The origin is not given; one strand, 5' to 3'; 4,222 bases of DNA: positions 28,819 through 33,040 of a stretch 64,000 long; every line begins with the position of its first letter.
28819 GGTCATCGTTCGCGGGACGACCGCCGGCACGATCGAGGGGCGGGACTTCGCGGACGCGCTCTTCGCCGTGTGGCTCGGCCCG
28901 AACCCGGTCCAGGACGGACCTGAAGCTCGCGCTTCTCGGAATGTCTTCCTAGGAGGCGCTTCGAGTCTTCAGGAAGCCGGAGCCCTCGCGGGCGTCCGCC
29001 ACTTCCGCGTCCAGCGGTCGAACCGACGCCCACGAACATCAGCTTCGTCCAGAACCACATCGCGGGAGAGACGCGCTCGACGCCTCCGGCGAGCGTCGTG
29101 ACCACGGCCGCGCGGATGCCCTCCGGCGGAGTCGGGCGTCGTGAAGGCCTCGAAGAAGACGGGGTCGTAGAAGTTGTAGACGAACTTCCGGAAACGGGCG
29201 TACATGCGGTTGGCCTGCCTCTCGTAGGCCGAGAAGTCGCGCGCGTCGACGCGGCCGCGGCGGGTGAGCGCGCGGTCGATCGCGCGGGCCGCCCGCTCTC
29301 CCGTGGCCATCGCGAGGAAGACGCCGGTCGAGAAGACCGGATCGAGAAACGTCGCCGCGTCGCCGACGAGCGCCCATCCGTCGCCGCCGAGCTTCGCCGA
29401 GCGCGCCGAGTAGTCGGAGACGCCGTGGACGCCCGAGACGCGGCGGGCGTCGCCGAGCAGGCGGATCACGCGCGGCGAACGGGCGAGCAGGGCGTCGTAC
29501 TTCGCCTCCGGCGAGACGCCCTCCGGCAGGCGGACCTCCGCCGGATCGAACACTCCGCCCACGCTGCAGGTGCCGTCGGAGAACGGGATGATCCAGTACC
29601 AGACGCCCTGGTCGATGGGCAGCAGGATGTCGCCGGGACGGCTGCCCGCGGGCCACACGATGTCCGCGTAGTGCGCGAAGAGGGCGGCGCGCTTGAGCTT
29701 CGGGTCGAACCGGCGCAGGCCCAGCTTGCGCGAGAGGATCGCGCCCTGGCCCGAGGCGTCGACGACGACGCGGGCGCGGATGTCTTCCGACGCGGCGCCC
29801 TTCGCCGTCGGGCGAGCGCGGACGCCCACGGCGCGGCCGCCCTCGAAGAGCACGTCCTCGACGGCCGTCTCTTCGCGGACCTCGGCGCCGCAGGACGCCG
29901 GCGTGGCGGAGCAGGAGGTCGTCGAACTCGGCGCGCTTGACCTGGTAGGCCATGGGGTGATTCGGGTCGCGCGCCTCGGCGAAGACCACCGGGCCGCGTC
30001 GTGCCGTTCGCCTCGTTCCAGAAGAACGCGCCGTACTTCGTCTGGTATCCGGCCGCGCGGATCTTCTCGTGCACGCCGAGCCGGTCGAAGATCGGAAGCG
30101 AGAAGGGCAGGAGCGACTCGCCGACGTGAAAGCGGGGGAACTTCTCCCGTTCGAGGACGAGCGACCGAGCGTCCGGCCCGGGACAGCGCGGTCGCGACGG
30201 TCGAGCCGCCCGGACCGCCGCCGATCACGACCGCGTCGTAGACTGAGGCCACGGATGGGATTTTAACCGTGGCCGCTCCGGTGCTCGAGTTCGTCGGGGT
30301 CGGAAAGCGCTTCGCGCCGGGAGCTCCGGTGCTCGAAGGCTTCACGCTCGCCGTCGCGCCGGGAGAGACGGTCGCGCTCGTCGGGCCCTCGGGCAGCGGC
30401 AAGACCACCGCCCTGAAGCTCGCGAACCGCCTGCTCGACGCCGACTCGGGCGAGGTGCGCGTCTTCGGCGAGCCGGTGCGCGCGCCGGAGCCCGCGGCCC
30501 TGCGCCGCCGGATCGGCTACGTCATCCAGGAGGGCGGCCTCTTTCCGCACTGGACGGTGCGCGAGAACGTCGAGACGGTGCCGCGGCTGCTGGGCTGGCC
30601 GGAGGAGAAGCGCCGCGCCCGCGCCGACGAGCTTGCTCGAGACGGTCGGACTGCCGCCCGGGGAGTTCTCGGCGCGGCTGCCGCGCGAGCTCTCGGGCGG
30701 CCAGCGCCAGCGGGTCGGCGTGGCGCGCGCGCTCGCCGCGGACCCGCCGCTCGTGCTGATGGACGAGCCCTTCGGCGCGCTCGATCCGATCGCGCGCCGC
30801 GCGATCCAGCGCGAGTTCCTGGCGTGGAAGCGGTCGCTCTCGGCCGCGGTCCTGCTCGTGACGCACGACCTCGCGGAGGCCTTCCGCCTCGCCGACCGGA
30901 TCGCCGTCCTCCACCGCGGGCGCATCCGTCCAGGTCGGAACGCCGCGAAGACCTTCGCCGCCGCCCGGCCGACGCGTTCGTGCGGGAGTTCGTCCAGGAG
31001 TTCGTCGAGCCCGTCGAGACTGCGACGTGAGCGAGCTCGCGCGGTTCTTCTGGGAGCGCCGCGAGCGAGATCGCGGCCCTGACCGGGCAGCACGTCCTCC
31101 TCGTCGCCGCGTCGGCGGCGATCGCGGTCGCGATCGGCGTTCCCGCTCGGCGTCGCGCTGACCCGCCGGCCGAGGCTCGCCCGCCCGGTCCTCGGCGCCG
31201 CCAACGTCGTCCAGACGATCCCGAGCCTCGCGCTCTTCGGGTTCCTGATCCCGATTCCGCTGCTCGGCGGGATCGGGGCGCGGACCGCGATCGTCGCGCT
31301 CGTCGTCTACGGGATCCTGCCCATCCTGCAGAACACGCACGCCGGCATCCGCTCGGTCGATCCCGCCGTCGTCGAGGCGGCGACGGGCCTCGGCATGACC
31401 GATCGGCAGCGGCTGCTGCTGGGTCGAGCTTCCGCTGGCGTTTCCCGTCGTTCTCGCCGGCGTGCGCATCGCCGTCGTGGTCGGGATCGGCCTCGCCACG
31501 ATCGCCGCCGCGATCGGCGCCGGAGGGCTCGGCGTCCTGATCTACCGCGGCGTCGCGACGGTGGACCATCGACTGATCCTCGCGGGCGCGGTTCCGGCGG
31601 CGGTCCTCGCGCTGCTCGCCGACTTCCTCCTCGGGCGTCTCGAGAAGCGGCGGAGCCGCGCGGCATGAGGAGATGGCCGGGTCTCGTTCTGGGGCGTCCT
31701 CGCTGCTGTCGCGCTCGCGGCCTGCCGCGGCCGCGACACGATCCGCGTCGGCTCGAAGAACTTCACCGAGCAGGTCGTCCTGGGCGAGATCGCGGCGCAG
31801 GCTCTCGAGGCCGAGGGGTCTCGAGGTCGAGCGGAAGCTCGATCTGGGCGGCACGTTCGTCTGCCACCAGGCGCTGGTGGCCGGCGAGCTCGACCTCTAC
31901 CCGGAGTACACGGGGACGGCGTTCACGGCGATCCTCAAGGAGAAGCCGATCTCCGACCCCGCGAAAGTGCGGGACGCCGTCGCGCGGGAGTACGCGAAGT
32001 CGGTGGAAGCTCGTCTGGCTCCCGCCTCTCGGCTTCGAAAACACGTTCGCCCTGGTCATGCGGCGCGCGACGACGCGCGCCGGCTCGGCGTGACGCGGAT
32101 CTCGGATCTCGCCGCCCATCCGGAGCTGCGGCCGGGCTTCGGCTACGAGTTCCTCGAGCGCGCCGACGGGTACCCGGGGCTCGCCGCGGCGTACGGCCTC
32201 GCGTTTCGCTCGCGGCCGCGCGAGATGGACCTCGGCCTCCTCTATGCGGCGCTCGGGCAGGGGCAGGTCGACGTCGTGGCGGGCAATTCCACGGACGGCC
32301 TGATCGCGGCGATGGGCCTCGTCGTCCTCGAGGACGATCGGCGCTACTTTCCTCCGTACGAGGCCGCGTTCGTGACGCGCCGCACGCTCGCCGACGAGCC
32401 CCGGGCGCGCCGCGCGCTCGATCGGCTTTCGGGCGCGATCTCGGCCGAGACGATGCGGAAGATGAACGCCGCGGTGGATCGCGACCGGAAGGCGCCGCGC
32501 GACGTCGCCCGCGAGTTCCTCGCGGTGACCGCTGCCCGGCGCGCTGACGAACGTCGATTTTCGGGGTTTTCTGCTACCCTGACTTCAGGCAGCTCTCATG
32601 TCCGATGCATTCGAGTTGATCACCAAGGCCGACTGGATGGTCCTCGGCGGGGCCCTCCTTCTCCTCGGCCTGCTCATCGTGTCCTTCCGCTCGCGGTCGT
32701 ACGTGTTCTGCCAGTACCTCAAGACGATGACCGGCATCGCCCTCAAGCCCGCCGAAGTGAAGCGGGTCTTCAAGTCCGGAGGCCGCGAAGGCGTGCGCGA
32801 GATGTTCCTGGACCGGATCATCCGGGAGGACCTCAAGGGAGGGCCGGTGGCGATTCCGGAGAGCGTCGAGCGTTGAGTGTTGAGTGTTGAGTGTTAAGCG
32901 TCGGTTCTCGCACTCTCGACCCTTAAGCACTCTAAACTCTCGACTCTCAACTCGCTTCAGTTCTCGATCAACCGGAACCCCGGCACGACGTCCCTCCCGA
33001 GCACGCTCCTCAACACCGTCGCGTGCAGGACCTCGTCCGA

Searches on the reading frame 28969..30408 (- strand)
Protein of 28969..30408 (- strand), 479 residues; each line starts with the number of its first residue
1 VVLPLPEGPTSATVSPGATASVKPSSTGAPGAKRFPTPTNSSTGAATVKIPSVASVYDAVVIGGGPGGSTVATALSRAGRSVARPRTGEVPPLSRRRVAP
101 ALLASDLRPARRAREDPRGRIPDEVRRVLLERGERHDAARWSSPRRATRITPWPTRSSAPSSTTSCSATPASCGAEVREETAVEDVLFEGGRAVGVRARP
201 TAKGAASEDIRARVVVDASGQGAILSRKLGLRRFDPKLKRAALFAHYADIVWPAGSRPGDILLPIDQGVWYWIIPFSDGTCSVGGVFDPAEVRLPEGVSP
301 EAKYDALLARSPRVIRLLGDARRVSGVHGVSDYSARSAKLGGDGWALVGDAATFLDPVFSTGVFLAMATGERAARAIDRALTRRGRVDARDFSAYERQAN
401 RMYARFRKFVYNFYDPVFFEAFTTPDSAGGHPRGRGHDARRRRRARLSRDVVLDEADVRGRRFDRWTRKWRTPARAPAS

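Call 48: search_protein_families(library=pfam, proteins=[window:28969-30408:-], max_evalue=0.001)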
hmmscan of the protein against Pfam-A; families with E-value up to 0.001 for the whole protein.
window:28969-30408:- (479 aa): 3 families
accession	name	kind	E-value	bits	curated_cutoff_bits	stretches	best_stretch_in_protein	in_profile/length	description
PF04820.20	Trp_halogenase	-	1.6e-12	47.5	21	1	207-415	199-387/458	Tryptophan halogenase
PF01266.30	DAO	-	1.1e-06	28.9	27.9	1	174-333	163-313/353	FAD dependent oxidoreductase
PF12831.13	FAD_oxidored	-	1.1e-05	25.4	27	0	173-226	101-151/416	FAD dependent oxidoreductase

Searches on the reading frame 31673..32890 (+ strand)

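Call 48: search_protein_families(library=pfam, proteins=[window:31673-32890:+], max_evalue=0.001)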
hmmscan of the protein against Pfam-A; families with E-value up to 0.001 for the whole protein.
window:31673-32890:+ (405 aa): 1 family
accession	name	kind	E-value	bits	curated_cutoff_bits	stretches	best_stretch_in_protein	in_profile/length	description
PF04069.17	OpuAC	-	6.8e-44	150.8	21.2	1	49-284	28-256/257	Substrate binding domain of ABC-type glycine betaine transport system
